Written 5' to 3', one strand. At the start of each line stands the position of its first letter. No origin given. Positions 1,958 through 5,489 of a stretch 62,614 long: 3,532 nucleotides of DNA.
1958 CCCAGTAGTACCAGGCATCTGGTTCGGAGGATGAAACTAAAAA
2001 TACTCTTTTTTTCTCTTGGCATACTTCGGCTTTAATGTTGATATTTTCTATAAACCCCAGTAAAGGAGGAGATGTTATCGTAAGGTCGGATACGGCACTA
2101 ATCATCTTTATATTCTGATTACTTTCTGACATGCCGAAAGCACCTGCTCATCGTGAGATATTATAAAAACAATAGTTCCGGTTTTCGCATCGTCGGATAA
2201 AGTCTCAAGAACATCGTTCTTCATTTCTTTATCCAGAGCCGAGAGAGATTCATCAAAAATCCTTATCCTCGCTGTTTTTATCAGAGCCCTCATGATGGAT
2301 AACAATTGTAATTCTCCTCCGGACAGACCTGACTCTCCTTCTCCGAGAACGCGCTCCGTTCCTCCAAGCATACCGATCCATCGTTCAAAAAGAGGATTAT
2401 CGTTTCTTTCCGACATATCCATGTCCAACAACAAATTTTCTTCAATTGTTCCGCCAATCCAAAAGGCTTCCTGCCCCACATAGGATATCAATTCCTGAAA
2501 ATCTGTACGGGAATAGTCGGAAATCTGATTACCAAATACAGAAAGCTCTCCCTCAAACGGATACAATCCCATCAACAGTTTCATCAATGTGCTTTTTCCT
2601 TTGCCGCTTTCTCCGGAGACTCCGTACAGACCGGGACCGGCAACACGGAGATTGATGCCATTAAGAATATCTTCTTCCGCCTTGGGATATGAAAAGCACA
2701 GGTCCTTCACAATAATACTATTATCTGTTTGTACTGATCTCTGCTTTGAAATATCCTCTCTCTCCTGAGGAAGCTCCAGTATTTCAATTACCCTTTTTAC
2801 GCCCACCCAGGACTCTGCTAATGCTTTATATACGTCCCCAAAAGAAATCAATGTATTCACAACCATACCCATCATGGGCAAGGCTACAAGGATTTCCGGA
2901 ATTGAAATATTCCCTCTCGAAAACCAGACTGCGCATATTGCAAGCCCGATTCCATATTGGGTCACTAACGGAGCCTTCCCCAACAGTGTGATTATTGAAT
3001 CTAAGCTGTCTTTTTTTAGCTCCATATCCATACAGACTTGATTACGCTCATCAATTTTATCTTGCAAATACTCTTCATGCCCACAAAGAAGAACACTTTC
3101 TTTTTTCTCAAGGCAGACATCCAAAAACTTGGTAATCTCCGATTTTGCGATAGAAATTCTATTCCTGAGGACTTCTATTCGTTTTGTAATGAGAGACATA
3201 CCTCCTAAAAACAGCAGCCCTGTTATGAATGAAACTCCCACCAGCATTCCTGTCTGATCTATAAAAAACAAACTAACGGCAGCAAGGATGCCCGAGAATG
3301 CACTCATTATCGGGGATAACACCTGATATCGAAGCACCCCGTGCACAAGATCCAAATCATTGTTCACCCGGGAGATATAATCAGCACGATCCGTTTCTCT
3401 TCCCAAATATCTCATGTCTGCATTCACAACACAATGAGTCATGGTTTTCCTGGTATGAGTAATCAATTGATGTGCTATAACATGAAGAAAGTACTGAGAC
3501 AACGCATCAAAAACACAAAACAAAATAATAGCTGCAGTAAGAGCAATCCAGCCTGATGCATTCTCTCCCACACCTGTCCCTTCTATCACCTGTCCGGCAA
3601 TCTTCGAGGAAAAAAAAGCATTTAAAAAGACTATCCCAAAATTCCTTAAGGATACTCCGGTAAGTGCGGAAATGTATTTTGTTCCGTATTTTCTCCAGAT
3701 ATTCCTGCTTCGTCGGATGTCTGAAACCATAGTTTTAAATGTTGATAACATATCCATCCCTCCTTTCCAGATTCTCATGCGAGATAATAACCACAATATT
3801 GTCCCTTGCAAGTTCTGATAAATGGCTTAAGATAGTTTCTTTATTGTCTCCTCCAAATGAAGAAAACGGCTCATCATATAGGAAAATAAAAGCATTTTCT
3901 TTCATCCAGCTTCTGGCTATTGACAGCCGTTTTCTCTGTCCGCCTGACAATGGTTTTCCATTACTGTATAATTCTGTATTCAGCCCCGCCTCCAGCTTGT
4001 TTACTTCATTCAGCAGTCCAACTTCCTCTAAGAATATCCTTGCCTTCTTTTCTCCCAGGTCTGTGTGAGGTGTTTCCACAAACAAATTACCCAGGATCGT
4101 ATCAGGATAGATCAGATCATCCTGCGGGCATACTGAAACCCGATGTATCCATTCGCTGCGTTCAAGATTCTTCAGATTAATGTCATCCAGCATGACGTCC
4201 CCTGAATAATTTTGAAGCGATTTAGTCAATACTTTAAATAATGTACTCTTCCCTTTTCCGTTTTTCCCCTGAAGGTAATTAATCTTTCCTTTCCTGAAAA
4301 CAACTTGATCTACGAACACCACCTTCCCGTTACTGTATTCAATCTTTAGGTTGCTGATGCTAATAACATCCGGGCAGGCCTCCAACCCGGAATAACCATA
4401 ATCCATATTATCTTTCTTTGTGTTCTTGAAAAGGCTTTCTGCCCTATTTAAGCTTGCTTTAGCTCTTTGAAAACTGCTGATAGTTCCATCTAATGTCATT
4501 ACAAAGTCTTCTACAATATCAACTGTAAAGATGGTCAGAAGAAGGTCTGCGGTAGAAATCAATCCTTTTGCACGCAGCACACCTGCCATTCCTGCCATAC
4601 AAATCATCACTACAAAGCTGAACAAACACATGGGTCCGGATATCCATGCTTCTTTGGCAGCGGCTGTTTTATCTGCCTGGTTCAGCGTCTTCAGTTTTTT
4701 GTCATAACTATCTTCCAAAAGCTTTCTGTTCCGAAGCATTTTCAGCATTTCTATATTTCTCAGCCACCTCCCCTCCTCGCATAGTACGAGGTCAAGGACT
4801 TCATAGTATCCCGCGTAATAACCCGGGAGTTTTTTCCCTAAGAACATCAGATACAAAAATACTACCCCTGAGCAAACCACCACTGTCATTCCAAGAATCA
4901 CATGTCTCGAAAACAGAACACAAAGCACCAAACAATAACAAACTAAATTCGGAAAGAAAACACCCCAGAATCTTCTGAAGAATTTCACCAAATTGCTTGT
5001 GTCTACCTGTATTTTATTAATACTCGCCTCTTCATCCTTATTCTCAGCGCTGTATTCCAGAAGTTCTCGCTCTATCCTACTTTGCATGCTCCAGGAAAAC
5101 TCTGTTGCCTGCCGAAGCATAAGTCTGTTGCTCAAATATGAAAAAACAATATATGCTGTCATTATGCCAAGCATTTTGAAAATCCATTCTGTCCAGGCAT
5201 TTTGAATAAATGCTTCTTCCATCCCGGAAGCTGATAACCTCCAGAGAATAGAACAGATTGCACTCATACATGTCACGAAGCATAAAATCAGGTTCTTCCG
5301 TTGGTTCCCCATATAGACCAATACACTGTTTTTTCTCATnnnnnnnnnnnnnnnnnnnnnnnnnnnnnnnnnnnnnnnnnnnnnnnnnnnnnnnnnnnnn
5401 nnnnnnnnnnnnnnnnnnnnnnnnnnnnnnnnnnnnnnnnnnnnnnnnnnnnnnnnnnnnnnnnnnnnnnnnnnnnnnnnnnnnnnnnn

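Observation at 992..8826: Compact uncharacterised radical-SAM RiPP-like operon in an AT-rich island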

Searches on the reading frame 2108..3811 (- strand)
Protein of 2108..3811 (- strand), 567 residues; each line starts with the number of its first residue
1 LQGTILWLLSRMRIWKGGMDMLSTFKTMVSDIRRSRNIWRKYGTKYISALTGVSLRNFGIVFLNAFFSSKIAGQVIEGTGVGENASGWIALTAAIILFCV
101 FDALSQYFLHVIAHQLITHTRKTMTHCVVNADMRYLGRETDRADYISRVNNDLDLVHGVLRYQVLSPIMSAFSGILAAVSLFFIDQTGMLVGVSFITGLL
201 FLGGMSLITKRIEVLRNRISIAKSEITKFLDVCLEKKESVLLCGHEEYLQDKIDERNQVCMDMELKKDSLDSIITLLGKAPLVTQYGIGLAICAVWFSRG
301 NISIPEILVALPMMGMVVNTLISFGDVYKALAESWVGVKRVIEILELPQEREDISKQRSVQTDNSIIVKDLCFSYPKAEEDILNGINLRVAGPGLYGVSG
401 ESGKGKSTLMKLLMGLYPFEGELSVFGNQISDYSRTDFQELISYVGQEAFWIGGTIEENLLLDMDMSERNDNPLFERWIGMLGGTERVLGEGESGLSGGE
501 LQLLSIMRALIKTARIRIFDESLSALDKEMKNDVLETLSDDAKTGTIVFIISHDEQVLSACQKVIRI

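Call 3: search_protein_families(library=pfam, proteins=[window:2108-3811:-], max_evalue=0.01)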
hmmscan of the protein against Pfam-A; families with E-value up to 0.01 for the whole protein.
window:2108-3811:- (567 aa): 3 families
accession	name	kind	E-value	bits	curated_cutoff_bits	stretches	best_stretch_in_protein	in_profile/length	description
PF00005.33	ABC_tran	-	8.4e-21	75.4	25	1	383-522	1-135/137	ABC transporter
PF00664.28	ABC_membrane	-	4.3e-15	56.6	28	1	67-319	21-272/274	ABC transporter transmembrane region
PF02463.25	SMC_N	-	4.1e-06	26.8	40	1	229-567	135-211/220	RecF/RecN/SMC N terminal domain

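Call 4: search_protein_families(library=ncbifam, proteins=[window:2108-3811:-], max_evalue=0.01)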
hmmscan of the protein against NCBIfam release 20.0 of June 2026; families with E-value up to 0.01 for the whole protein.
window:2108-3811:- (567 aa): 177 families (the best 25 are shown)
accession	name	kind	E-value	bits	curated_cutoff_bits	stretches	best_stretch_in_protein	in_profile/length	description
TIGR02857.1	CydD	equivalog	2.1e-40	139.2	435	1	66-566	25-528/529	thiol reductant ABC exporter subunit CydD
NF008364.0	PRK11160.1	equivalog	3.8e-39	134.7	630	1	63-566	38-546/575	heme ABC transporter ATP-binding protein/permease CydC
TIGR02203.1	MsbA_lipidA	equivalog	1.5e-38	132.7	602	1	93-554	59-528/572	lipid A export permease/ATP-binding protein MsbA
TIGR02868.1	CydC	equivalog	3.9e-38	131.4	329.05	1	109-554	77-529/530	thiol reductant ABC exporter subunit CydC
TIGR03796.1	NHLM_micro_ABC1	equivalog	4.8e-35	120.9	853.3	1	90-565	199-682/710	NHLP family bacteriocin export ABC transporter peptidase/permease/ATPase subunit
TIGR03375.1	type_I_sec_LssB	subfamily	3e-33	115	693.1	1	188-565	287-672/696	type I secretion system permease/ATPase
TIGR01846.1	type_I_sec_HlyB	subfamily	3.6e-32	111.5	725.55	1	90-565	184-662/694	type I secretion system permease/ATPase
NF045998.1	cleave_ABC_plasm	equivalog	2.5e-30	105.4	500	1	43-565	151-671/673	Mbov_0121 family peptidase domain-containing ABC transporter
NF008381.0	PRK11176.1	equivalog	1.5e-29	102.8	867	1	93-558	73-542/582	lipid A ABC transporter ATP-binding protein/permease MsbA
TIGR01842.1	type_I_sec_PrtD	subfamily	1.6e-29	102.9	510.15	1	86-565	43-524/544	type I secretion system permease/ATPase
TIGR01193.1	bacteriocin_ABC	subfamily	2.5e-29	102.3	523.85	1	89-565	200-679/708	peptide cleavage/export ABC transporter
NF052233.1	CphA_assoc_ABC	equivalog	2.8e-29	102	880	1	90-559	235-707/766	cyanophycin metabolism-associated ABC transporter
NF008379.0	PRK11174.1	equivalog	1.3e-28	100.1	684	1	321-565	304-554/588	heme ABC transporter permease/ATP-binding protein CydD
TIGR02204.1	MsbA_rel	hypoth_equivalog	1.8e-28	99.5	780.4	1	94-564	67-544/576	ABC transporter, permease/ATP-binding protein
NF008056.1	PRK10790.1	equivalog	1.9e-26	92.7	746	1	90-553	66-533/584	SmdB family multidrug efflux ABC transporter permease/ATP-binding protein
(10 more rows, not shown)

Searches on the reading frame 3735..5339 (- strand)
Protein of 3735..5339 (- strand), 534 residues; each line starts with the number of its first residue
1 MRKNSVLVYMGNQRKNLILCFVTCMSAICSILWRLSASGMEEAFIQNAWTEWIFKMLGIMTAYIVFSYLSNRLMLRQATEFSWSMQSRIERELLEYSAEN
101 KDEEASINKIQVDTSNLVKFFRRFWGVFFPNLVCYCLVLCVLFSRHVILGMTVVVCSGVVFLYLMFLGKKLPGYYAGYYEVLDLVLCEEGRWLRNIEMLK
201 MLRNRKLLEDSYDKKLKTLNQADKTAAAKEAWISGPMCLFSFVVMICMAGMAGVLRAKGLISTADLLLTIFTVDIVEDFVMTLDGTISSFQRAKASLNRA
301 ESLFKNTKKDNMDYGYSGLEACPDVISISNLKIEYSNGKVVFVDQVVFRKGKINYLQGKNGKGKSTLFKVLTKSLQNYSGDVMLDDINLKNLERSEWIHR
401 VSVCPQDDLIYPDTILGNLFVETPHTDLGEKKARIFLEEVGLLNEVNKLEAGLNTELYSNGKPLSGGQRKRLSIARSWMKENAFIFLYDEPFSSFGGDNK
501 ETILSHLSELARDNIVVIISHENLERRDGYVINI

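Call 3: search_protein_families(library=pfam, proteins=[window:3735-5339:-], max_evalue=0.01)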
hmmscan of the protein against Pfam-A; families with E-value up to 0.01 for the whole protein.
window:3735-5339:- (534 aa): 3 families
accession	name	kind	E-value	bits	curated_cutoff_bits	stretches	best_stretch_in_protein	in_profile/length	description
PF00005.33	ABC_tran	-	6.5e-22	79.1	25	1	348-492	8-136/137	ABC transporter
PF00664.28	ABC_membrane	-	1.1e-06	28.9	28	1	28-271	13-267/274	ABC transporter transmembrane region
PF10777.14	YlaC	-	0.0014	18.9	27.5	1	118-205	29-117/154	Inner membrane protein YlaC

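Call 4: search_protein_families(library=ncbifam, proteins=[window:3735-5339:-], max_evalue=0.01)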
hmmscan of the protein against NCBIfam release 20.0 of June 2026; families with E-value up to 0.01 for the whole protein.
window:3735-5339:- (534 aa): 169 families (the best 25 are shown)
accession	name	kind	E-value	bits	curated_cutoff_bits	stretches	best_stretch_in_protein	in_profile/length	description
TIGR02857.1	CydD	equivalog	9.9e-41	140.3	435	1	40-523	30-517/529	thiol reductant ABC exporter subunit CydD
TIGR02868.1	CydC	equivalog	1.3e-39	136.3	329.05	1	210-522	217-529/530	thiol reductant ABC exporter subunit CydC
NF045998.1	cleave_ABC_plasm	equivalog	1.3e-37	129.5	500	1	3-523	142-661/673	Mbov_0121 family peptidase domain-containing ABC transporter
NF045513.1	HepA_fam_ABC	equivalog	1.5e-33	116.2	725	1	63-521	108-567/610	heterocyst formation ABC transporter subunit HepA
NF008364.0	PRK11160.1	equivalog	1.8e-33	116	630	1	192-522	206-534/575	heme ABC transporter ATP-binding protein/permease CydC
TIGR02203.1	MsbA_lipidA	equivalog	5.5e-33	114.3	602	1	9-521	8-527/572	lipid A export permease/ATP-binding protein MsbA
TIGR01842.1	type_I_sec_PrtD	subfamily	6.3e-33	114.1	510.15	1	56-522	52-513/544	type I secretion system permease/ATPase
TIGR03375.1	type_I_sec_LssB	subfamily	2.2e-31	108.9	693.1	1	193-522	333-661/696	type I secretion system permease/ATPase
TIGR01193.1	bacteriocin_ABC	subfamily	7.5e-27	94.1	523.85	1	221-521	373-667/708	peptide cleavage/export ABC transporter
TIGR01846.1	type_I_sec_HlyB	subfamily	1.7e-25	89.5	725.55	1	207-522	338-651/694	type I secretion system permease/ATPase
NF050066.1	LPSTprtrPglK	equivalog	1.9e-25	89.3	1000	1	62-522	81-542/558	BC-type lipopolysaccharide transporter PglK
TIGR02204.1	MsbA_rel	hypoth_equivalog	2.2e-25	89.3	780.4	1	129-521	140-533/576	ABC transporter, permease/ATP-binding protein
NF008379.0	PRK11174.1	equivalog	4e-25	88.5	684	1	297-522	318-543/588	heme ABC transporter permease/ATP-binding protein CydD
TIGR03796.1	NHLM_micro_ABC1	equivalog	6.9e-25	87.3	853.3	1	12-522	151-671/710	NHLP family bacteriocin export ABC transporter peptidase/permease/ATPase subunit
NF008381.0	PRK11176.1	equivalog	2.3e-24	85.7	867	1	285-522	303-538/582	lipid A ABC transporter ATP-binding protein/permease MsbA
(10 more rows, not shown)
